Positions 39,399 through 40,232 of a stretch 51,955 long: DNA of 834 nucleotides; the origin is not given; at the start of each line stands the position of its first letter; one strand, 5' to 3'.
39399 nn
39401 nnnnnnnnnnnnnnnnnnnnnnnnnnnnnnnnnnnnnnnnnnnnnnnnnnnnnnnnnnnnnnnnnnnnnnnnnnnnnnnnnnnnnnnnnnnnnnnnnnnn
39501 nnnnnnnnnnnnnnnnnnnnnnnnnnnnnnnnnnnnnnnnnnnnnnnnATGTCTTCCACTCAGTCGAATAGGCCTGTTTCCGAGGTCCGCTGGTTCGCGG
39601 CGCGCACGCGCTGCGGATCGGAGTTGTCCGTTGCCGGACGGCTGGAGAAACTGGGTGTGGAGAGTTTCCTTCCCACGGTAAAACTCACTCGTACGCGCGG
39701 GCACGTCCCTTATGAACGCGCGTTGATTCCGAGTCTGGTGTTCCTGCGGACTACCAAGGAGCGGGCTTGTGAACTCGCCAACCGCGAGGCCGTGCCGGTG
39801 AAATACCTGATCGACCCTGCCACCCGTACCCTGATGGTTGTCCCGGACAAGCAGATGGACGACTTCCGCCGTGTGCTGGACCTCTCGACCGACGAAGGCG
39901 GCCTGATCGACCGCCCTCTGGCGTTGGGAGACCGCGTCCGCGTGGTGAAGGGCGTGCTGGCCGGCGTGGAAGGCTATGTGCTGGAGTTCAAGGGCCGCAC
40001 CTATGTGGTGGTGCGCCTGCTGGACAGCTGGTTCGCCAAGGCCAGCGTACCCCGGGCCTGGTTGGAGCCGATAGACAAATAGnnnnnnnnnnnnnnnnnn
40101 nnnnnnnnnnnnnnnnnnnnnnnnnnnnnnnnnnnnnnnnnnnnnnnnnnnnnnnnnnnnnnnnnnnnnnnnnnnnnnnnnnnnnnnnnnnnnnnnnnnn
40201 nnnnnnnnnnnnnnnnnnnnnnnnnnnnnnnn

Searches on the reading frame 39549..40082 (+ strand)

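Call 6: search_protein_families(library=pfam, proteins=[window:39549-40082:+], max_evalue=0.01)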
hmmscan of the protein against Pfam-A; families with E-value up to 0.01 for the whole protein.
window:39549-40082:+ (177 aa): 2 families
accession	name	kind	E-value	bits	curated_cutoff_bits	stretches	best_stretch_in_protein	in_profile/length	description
PF02357.24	NusG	-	1.1e-07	32.7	22.2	1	14-106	2-92/93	Transcription termination factor nusG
PF23284.2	KOW2_Spt5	-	0.0062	16.8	28.9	0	127-156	2-30/50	Transcription elongation factor SPT5, second KOW domain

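Call 7: search_protein_families(library=ncbifam, proteins=[window:39549-40082:+], max_evalue=0.01)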
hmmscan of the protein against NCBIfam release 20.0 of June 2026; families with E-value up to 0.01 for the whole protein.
window:39549-40082:+ (177 aa): 4 families
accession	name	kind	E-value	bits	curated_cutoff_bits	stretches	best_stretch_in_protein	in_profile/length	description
NF033644.1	antiterm_UpxY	subfamily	5.6e-34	117.5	100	1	15-170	1-162/164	UpxY family transcription antiterminator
NF033641.1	antiterm_LoaP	exception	0.00017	21.8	125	1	15-147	1-137/166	antiterminator LoaP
TIGR01955.1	RfaH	equivalog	0.00093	19.2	144.5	1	15-155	1-140/159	transcription/translation regulatory transformer protein RfaH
NF006534.0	PRK09014.1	equivalog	0.0011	18.9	124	1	14-158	3-146/162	transcription/translation regulatory transformer protein RfaH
